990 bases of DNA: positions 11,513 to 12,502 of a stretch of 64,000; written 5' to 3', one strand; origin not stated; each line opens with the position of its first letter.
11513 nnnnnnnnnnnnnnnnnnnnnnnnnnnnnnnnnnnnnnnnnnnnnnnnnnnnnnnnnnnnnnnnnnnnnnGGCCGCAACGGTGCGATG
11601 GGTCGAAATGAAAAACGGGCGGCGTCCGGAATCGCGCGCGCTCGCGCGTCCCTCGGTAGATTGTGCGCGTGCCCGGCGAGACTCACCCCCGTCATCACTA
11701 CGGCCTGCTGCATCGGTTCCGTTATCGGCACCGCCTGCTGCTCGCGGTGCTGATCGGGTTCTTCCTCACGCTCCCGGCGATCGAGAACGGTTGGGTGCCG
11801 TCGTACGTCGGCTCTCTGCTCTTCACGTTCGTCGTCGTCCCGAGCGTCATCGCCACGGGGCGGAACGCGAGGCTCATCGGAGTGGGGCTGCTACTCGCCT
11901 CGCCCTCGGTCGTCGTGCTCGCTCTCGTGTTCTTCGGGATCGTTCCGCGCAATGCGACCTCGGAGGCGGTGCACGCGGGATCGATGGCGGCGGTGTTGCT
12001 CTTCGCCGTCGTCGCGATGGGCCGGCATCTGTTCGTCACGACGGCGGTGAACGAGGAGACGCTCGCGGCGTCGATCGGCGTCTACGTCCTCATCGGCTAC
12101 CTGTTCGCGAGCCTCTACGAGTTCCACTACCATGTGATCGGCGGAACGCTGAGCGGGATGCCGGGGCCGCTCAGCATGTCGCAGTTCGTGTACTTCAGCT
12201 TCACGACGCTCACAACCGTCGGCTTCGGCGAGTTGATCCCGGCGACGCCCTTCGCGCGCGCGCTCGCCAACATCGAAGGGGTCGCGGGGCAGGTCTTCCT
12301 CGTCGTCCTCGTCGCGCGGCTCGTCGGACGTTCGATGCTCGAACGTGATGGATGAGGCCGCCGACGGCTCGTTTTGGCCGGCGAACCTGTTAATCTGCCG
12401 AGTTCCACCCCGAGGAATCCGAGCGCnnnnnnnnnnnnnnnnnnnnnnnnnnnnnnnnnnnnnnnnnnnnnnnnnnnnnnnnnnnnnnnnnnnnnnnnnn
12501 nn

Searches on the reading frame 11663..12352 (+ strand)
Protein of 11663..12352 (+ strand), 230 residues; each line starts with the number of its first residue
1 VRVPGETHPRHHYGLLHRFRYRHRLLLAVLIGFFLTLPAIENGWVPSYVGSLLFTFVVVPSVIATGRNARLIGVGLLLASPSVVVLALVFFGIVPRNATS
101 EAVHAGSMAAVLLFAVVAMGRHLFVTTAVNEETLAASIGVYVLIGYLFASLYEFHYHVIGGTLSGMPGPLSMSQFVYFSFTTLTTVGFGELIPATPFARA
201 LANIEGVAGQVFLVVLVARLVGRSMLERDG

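Call 114: search_protein_families(library=pfam, proteins=[window:11663-12352:+], max_evalue=0.001)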
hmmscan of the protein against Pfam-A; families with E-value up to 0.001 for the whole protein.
window:11663-12352:+ (230 aa): 1 family
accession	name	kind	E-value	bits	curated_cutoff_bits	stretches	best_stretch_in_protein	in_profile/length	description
PF07885.22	Ion_trans_2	-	2.5e-11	43.7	22.5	1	156-221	16-74/79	Ion channel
